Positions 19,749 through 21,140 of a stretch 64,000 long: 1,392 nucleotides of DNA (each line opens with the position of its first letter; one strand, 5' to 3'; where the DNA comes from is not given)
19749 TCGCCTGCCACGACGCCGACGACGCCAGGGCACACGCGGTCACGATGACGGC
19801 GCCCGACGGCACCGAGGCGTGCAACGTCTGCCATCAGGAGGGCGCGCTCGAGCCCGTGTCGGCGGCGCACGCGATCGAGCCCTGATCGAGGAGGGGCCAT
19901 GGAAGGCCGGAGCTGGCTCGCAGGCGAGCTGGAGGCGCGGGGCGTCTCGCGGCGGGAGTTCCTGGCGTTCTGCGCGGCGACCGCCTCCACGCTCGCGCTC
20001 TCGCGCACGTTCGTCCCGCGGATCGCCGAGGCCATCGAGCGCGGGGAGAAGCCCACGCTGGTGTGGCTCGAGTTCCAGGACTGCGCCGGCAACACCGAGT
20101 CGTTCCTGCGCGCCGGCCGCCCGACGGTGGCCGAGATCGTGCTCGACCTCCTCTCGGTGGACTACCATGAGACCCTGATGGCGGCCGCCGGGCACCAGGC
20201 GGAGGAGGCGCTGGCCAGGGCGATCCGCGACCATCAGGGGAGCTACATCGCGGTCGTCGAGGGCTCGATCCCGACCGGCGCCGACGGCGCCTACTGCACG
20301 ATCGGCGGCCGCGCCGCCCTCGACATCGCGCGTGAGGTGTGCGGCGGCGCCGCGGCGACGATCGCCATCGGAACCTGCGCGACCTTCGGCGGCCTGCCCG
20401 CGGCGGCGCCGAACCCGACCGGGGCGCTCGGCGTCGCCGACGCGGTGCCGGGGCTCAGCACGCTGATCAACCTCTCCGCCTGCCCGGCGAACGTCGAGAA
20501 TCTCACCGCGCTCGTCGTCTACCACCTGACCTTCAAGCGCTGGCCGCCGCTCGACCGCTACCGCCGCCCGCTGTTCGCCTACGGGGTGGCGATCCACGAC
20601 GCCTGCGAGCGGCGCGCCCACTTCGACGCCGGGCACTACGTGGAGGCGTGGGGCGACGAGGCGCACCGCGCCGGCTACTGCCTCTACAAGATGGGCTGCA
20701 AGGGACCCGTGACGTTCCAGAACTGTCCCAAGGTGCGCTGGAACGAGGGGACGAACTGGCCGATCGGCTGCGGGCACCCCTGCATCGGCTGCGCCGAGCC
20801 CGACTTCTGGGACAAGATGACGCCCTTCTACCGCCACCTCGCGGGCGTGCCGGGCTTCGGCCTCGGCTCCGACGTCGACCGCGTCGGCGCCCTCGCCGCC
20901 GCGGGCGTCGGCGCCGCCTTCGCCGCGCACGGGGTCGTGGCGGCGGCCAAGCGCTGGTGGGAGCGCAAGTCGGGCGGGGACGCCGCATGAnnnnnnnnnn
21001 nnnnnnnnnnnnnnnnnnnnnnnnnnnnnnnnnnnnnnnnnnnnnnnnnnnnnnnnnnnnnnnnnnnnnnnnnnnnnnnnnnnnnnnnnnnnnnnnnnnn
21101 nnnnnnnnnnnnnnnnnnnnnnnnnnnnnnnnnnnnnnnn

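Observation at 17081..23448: MtrC/OmcA-like decaheme cytochrome gene immediately upstream of a group-1 [NiFe] uptake hydrogenase operon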

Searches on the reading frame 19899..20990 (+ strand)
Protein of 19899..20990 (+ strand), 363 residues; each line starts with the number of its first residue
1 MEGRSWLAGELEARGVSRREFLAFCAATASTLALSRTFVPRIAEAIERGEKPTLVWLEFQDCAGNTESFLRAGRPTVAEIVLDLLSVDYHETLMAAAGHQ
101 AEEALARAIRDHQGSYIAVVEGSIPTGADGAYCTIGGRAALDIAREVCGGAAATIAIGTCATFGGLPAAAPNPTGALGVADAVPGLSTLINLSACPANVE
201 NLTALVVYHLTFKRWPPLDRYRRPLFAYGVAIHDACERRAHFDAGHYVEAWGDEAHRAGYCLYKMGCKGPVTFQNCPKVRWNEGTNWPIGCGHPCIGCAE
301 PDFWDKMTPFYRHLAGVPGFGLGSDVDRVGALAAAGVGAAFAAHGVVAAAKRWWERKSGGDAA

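Call 7: search_protein_families(library=pfam, proteins=[window:19899-20990:+], max_evalue=0.01)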
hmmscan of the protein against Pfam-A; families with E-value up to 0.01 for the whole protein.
window:19899-20990:+ (363 aa): 2 families
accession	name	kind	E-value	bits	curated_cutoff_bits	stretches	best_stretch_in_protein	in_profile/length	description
PF14720.11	NiFe_hyd_SSU_C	-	5.7e-34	116.8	27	1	228-311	1-80/80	NiFe/NiFeSe hydrogenase small subunit C-terminal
PF01058.29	Oxidored_q6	-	3.6e-22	78.9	27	1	62-207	1-126/128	NADH ubiquinone oxidoreductase, 20 Kd subunit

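Call 8: search_protein_families(library=ncbifam, proteins=[window:19899-20990:+], max_evalue=0.01)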
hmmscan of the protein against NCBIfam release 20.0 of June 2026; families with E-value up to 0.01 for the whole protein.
window:19899-20990:+ (363 aa): 4 families
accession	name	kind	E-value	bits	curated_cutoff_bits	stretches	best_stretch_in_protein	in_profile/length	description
TIGR00391.1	hydA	subfamily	3.5e-124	414.6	179.5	1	9-352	8-355/365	hydrogenase small subunit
NF007779.0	PRK10468.1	equivalog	4e-99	332.1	659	1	11-301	8-298/372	hydrogenase 2 small subunit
NF045520.1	H2_NiFeSe_small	exception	4.1e-68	230.1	470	1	16-312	2-313/314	NiFeSe hydrogenase small subunit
TIGR01409.1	TAT_signal_seq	domain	0.00081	19.6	16.7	1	16-45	1-29/29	twin-arginine translocation signal domain-containing protein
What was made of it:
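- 19899..20990 (+): [NiFe] hydrogenase small subunit with a Tat signal and a C-terminal membrane anchor. It has an unusual CxGN in place of the CxGC proximal-cluster motif. TIGR00391 scores 414.6 bits and TIGR01409 19.6 bits (call 8).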

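Call 33: search_solved_structures(query=window:19899-20990:+, max_evalue=1e-30, show_alignments=2)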
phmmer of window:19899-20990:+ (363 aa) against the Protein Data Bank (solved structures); distinct sequences matched with E-value up to 1e-30: 42.
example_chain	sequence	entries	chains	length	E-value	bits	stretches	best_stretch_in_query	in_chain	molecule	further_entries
1h2a_S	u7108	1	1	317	1.1e-101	344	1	7-312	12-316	HYDROGENASE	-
8pou_S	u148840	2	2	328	3.4e-93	316.1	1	52-356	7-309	Uptake hydrogenase small subunit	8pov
8poy_S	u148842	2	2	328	6.3e-92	311.9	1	52-356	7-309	Uptake hydrogenase small subunit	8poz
8pow_S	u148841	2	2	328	6.4e-92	311.9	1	52-356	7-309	Uptake hydrogenase small subunit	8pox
5mdj_S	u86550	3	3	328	1.2e-90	307.8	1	52-356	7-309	Uptake hydrogenase small subunit; HOXK | Uptake hydrogenase small subunit;HOXK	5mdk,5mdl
3rgw_S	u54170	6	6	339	1.3e-90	307.6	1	52-356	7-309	Membrane-bound hydrogenase (NIFE) small subunit HOXK | Uptake hydrogenase small subunit | Uptake hydrogenase small subunit hoxK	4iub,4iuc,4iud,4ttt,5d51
1h2r_S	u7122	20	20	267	1.8e-89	303.9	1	50-312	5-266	PROTEIN (PERIPLASMIC [NIFE] HYDROGENASE SMALL SUBUNIT) | Periplasmic [NiFe] hydrogenase small subunit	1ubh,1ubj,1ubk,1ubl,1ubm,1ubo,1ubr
8w6x_S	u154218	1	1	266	2.2e-89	303.6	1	51-312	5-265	Periplasmic [NiFe] hydrogenase small subunit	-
4u9h_S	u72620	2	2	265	2.3e-89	303.5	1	51-312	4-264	Periplasmic [NiFe] hydrogenase small subunit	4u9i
7odg_S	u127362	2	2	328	3.4e-89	303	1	52-356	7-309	Uptake hydrogenase small subunit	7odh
6g94_S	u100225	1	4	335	4.4e-89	302.6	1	52-351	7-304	Hydrogenase-1 small chain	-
6fpi_S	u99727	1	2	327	7.7e-88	298.5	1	52-351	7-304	Hydrogenase-1 small chain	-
3uqy_S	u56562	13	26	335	8.4e-88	298.4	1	52-351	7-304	Hydrogenase-1 small chain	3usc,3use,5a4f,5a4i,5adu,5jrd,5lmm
6rp2_S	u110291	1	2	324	3.3e-87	296.4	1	53-351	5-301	Hydrogenase-1 small chain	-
4gd3_S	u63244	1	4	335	2.6e-86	293.5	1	52-351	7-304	Hydrogenase-1 small chain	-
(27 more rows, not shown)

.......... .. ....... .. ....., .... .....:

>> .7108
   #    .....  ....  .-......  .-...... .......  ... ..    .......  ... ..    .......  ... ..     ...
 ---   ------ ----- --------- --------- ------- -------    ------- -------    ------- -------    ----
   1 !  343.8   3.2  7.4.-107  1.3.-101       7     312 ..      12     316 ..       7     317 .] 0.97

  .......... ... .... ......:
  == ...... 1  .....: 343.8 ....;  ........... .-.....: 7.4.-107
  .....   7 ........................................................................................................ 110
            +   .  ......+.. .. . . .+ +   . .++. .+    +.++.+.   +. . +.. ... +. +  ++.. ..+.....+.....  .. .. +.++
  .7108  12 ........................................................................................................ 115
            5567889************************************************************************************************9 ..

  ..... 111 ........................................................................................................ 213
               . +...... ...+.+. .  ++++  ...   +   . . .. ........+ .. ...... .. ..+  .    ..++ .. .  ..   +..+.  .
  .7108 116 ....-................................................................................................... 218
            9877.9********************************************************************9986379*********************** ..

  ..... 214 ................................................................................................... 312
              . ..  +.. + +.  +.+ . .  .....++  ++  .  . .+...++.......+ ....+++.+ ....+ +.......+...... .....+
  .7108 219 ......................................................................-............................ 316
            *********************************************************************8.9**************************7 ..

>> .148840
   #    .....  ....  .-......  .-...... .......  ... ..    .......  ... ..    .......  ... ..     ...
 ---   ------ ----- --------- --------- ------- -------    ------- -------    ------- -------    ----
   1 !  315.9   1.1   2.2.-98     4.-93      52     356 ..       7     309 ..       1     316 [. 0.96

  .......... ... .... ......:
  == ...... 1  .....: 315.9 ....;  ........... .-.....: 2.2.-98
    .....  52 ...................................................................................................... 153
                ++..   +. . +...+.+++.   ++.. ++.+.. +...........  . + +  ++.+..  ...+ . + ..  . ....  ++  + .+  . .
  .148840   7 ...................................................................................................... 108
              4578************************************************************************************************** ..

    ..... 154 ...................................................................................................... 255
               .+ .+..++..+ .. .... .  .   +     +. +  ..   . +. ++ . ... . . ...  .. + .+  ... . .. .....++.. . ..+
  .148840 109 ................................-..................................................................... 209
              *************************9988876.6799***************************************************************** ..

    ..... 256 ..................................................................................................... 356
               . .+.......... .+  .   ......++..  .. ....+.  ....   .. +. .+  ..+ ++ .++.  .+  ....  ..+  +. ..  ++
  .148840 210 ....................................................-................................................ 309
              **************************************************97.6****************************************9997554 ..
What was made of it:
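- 19899..20990 (+): The best PDB match is 1h2a_S (call 33).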

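Call 34: find_homologous_proteins(query=window:19899-20990:+, max_evalue=1e-20)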
Query window:19899-20990:+ (363 aa): 7960 proteins with E <= 1e-20 among 8000 candidates; the best 120 are listed.
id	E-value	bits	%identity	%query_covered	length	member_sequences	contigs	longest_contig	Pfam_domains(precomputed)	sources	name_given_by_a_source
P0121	2.2e-247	839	100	100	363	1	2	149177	PF01058.30,PF14720.12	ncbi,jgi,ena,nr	ncbi:MAG TPA: hydrogenase small subunit [Candidatus Binatia bacterium]|nr:hydrogenase small subunit 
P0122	4.9e-205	699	83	97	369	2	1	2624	PF01058.30,PF14720.12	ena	-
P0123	2.0e-200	684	80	98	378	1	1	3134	PF01058.30,PF14720.12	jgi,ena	-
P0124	3.2e-199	680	81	98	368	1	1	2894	PF01058.30,PF14720.12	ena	-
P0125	8.3e-199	679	80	97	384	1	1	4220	PF01058.30,PF14720.12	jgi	-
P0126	1.1e-198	678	79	98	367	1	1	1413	PF01058.30,PF14720.12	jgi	jgi:hydrogenase small subunit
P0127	9.5e-198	675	79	98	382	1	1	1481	PF01058.30,PF14720.12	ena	-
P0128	3.3e-197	673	81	97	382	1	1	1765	PF01058.30,PF14720.12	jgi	jgi:hydrogenase small subunit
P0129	3.9e-197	673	81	97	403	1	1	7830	PF01058.30,PF14720.12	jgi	jgi:hydrogenase small subunit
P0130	5.9e-197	673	80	98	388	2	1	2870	PF01058.30,PF14720.12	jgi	jgi:hydrogenase small subunit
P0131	6.0e-197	673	80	98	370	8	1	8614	PF01058.30,PF14720.12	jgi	jgi:hydrogenase small subunit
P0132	7.6e-197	672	80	98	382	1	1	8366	PF01058.30,PF14720.12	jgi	jgi:hydrogenase small subunit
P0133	9.6e-197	672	80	97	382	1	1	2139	PF01058.30,PF14720.12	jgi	jgi:hydrogenase small subunit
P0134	1.3e-196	671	79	99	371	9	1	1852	PF01058.30,PF14720.12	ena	-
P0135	1.6e-196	671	80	98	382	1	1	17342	PF01058.30,PF14720.12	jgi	-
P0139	5.0e-196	669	80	97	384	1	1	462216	PF01058.30,PF14720.12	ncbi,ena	-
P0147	6.8e-195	666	80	97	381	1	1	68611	PF01058.30,PF14720.12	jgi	jgi:hydrogenase small subunit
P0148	8.8e-195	665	78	98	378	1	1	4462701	PF01058.30,PF14720.12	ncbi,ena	-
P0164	2.4e-193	661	79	97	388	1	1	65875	PF01058.30,PF14720.12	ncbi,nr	ncbi:MAG TPA: hydrogenase small subunit [Vicinamibacteria bacterium]|nr:hydrogenase small subunit [V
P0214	1.2e-190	652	78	98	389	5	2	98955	PF01058.30,PF14720.12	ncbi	-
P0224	6.2e-190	649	82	93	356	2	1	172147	PF01058.30,PF14720.12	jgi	jgi:hydrogenase small subunit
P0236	4.0e-189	647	78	92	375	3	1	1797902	PF01058.30,PF14720.12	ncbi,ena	-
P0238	4.9e-189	646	76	97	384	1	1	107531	PF01058.30,PF14720.12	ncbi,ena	-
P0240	8.8e-189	646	77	96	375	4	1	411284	PF01058.30,PF14720.12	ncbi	-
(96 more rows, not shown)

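Call 36: find_encoding_contigs(protein=P0224, flank=10000, max_places=2)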
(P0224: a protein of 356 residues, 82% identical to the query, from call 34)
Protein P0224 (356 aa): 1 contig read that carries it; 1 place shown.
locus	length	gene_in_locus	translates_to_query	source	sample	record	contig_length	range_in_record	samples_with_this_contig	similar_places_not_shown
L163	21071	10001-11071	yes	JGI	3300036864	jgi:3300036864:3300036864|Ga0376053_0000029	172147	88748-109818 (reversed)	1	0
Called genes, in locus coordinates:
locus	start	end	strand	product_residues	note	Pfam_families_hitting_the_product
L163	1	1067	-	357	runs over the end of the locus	-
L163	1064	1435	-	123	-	PF00355:Rieske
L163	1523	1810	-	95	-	-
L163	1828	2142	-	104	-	-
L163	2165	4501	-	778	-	PF11854:MtrB_PioB, PF13609:Porin_4 (faint)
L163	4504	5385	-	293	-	PF14537:Cytochrom_c3_2 (faint), PF22113:Mtrc-MtrF_II-IV_dom (faint), PF14522:Cytochrome_C7 (faint), PF22678:Cytochrom_c_NrfB-like, PF09699:Paired_CXXCH_1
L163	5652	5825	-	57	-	-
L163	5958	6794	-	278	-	PF01292:Ni_hydr_CYTB (faint)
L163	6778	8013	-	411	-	PF02085:Cytochrom_CIII (faint), PF03264:Cytochrom_NNT (faint), PF09699:Paired_CXXCH_1 (faint), PF22678:Cytochrom_c_NrfB-like (faint), PF14522:Cytochrome_C7 (weak), PF14537:Cytochrom_c3_2 (weak)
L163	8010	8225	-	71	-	PF13384:HTH_23 (weak), PF13542:HTH_Tnp_ISL3 (faint), PF12728:HTH_17, PF13411:MerR_1, PF00376:MerR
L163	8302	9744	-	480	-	PF03264:Cytochrom_NNT (weak), PF14522:Cytochrome_C7 (faint)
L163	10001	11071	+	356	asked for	PF01058:Oxidored_q6, PF14720:NiFe_hyd_SSU_C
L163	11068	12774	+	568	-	PF00374:NiFeSe_Hases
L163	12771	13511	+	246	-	PF01292:Ni_hydr_CYTB, PF14358:DUF4405 (faint)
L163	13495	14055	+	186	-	PF01750:HycI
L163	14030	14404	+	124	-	PF00034:Cytochrom_C, PF13442:Cytochrome_CBB3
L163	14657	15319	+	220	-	-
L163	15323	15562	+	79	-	PF19540:DUF6064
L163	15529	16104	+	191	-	PF00571:CBS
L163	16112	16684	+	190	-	PF01750:HycI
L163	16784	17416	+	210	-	PF02852:Pyr_redox_dim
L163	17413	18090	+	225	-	PF23357:DUF7088 (faint), PF05768:Glrx-like (faint), PF00462:Glutaredoxin (weak), PF13192:Thioredoxin_3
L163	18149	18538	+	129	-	PF03625:DUF302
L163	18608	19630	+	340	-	PF00158:Sigma54_activat, PF14532:Sigma54_activ_2, PF07728:AAA_5 (weak)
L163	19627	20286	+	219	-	PF00581:Rhodanese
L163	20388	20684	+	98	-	PF02627:CMD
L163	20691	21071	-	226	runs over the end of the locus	PF00027:cNMP_binding, PF13545:HTH_Crp_2, PF00325:Crp (weak)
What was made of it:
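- L163: NapC/NirT-like, multihaem, MtrA-like, MtrB_PioB and Rieske genes are divergent from an 82% identical hydrogenase (call 36). L163's porin gene carries a precomputed Pfam MtrB_PioB hit (call 36).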

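Call 37: find_encoding_contigs(protein=P0139, flank=10000, max_places=2)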
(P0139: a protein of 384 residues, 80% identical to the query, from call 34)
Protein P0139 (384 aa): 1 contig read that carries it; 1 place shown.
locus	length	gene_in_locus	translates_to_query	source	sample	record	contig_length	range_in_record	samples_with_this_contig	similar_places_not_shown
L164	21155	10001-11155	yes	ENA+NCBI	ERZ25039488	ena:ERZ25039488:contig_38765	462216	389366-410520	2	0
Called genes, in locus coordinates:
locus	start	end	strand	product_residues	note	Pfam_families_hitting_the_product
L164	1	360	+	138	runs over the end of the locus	-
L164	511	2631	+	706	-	PF09699:Paired_CXXCH_1 (faint), PF14522:Cytochrome_C7 (faint), PF14537:Cytochrom_c3_2 (faint), PF22113:Mtrc-MtrF_II-IV_dom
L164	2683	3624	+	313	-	PF22113:Mtrc-MtrF_II-IV_dom (faint), PF02085:Cytochrom_CIII (faint), PF14522:Cytochrome_C7 (weak), PF22678:Cytochrom_c_NrfB-like (faint), PF14537:Cytochrom_c3_2 (faint), PF09699:Paired_CXXCH_1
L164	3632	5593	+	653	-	-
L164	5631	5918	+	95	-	-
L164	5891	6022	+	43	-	-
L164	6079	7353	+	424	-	PF00684:DnaJ_CXXCXGXG (faint), PF03264:Cytochrom_NNT (faint), PF09699:Paired_CXXCH_1 (faint), PF14522:Cytochrome_C7 (faint), PF22113:Mtrc-MtrF_II-IV_dom (faint), PF22678:Cytochrom_c_NrfB-like (weak), PF14537:Cytochrom_c3_2 (weak)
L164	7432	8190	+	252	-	-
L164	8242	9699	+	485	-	PF03264:Cytochrom_NNT, PF14522:Cytochrome_C7 (faint), PF14537:Cytochrom_c3_2 (faint)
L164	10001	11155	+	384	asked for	PF01058:Oxidored_q6, PF14720:NiFe_hyd_SSU_C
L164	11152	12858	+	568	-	PF27537:HoxH (weak), PF00374:NiFeSe_Hases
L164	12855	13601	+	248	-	PF01292:Ni_hydr_CYTB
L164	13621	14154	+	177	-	PF01750:HycI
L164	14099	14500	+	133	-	PF00034:Cytochrom_C, PF13442:Cytochrome_CBB3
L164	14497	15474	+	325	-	PF00708:Acylphosphatase, PF07503:zf-HYPF, PF01300:Sua5_yciO_yrdC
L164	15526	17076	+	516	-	PF17788:HypF_C, PF22521:HypF_C_2, PF01455:HupF_HypC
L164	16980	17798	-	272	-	-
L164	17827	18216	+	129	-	PF01924:HypD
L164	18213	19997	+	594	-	PF00586:AIRS, PF02769:AIRS_C, PF00551:Formyl_trans_N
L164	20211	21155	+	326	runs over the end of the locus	PF16113:ECH_2 (faint), PF00378:ECH_1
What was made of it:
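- L164: MtrC-like, MtrA-like, a 653-aa protein, multihaem and NapC/NirT-like genes lie upstream, on the same strand, of a hydrogenase 80% identical to this one (call 37).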

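Call 38: find_encoding_contigs(protein=P0164, flank=10000, max_places=2)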
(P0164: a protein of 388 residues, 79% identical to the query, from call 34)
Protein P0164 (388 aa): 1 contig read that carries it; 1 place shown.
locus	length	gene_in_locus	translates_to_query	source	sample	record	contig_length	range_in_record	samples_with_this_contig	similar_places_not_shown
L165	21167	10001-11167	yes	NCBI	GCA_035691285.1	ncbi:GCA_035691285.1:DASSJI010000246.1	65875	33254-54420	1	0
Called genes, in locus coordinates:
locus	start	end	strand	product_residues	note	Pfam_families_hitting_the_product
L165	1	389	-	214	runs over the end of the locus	PF10604:Polyketide_cyc2, PF06240:COXG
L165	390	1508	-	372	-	PF05762:VWA_CoxE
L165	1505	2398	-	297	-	PF13191:AAA_16 (weak), PF00004:AAA (weak), PF07726:AAA_3 (faint), PF07728:AAA_5, PF13401:AAA_22 (weak)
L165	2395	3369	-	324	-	PF02625:XdhC_CoxI, PF13478:XdhC_C, PF04945:YHS, PF24273:TRASH_HVO_1752_C (weak)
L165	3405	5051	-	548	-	PF08448:PAS_4 (faint), PF13426:PAS_9 (weak), PF08447:PAS_3, PF00512:HisKA, PF02518:HATPase_c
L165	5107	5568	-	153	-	PF01750:HycI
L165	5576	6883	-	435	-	PF00374:NiFeSe_Hases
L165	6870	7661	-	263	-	PF01058:Oxidored_q6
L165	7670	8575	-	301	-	PF00970:FAD_binding_6 (weak), PF00175:NAD_binding_1, PF10418:DHODB_Fe-S_bind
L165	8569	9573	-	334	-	PF12838:Fer4_7 (faint), PF13183:Fer4_8 (faint), PF13534:Fer4_17 (faint), PF13237:Fer4_10 (weak), PF17179:Fer4_22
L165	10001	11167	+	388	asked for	PF01058:Oxidored_q6, PF14720:NiFe_hyd_SSU_C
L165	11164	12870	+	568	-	PF27537:HoxH (weak), PF00374:NiFeSe_Hases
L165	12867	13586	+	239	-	PF01292:Ni_hydr_CYTB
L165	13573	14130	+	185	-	PF01750:HycI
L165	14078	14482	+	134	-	PF13442:Cytochrome_CBB3, PF00034:Cytochrom_C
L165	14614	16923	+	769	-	PF00708:Acylphosphatase, PF07503:zf-HYPF, PF01300:Sua5_yciO_yrdC, PF17788:HypF_C, PF22521:HypF_C_2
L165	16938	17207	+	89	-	PF01455:HupF_HypC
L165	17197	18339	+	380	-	PF01924:HypD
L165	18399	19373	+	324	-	PF00586:AIRS, PF02769:AIRS_C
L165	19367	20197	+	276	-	PF00378:ECH_1, PF16113:ECH_2, PF00378:ECH_1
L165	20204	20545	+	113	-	PF01155:HypA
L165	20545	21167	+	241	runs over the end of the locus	PF02492:cobW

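Call 40: find_encoding_contigs(protein=P0148, flank=10000, max_places=1)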
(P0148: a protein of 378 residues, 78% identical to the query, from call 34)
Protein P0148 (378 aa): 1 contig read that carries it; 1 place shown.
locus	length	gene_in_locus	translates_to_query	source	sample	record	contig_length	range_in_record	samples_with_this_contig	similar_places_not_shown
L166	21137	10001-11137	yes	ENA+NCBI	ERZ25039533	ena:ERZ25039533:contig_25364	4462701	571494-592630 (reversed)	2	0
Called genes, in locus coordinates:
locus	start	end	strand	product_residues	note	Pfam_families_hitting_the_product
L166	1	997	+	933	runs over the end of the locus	PF14522:Cytochrome_C7 (faint), PF14537:Cytochrom_c3_2 (faint), PF02085:Cytochrom_CIII (faint), PF09699:Paired_CXXCH_1 (faint), PF01292:Ni_hydr_CYTB (faint)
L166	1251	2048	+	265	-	PF01597:GCV_H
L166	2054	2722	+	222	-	PF01597:GCV_H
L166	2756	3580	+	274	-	PF12797:Fer4_2 (weak), PF12838:Fer4_7 (weak), PF13247:Fer4_11, PF12838:Fer4_7 (weak), PF00037:Fer4 (weak), PF12797:Fer4_2 (weak), PF12837:Fer4_6 (weak), PF13237:Fer4_10 (weak), +4 more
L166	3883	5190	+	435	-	PF03916:NrfD, PF14522:Cytochrome_C7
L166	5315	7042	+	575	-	PF00672:HAMP, PF00512:HisKA, PF02518:HATPase_c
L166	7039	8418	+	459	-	PF00072:Response_reg, PF00158:Sigma54_activat, PF01078:Mg_chelatase (faint), PF14532:Sigma54_activ_2, PF07728:AAA_5, PF25601:AAA_lid_14, PF02954:HTH_8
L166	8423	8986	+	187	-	PF07998:Peptidase_M54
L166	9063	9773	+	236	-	PF00196:GerE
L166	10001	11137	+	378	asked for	PF01058:Oxidored_q6, PF14720:NiFe_hyd_SSU_C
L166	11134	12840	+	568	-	PF27537:HoxH, PF00374:NiFeSe_Hases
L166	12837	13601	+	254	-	PF01292:Ni_hydr_CYTB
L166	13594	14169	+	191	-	PF01750:HycI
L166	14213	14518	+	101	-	PF13442:Cytochrome_CBB3, PF00034:Cytochrom_C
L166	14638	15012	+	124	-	PF01155:HypA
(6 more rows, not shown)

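Call 41: find_encoding_contigs(protein=P0236, flank=10000, max_places=1)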
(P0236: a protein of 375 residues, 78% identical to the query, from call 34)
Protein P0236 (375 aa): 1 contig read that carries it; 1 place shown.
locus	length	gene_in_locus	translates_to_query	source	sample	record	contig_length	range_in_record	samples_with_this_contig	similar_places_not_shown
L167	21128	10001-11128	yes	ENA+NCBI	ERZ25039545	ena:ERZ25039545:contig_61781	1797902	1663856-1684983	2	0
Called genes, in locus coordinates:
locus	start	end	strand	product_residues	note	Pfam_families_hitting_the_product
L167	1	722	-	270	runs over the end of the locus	PF00005:ABC_tran, PF02463:SMC_N (weak), PF13304:AAA_21 (faint)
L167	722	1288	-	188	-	-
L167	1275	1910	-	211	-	PF01891:CbiM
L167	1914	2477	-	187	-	-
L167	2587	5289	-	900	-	PF04851:ResIII, PF00176:SNF2-rel_dom, PF00271:Helicase_C, PF12137:RapA_C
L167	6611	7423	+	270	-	-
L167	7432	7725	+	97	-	PF13635:DUF4143 (weak)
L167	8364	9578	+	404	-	PF13784:Fic_N, PF02661:Fic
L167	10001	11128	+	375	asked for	PF01058:Oxidored_q6, PF14720:NiFe_hyd_SSU_C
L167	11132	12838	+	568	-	PF27537:HoxH (weak), PF00374:NiFeSe_Hases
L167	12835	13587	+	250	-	PF01292:Ni_hydr_CYTB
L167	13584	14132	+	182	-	PF01750:HycI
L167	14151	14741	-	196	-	-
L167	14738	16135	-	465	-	PF02805:Ada_Zn_binding, PF00165:HTH_AraC (faint), PF12833:HTH_18, PF06029:AlkA_N, PF00730:HhH-GPD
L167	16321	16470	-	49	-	-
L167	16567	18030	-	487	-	-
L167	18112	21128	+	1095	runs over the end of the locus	PF01839:FG-GAP (faint), PF13517:FG-GAP_3 (weak)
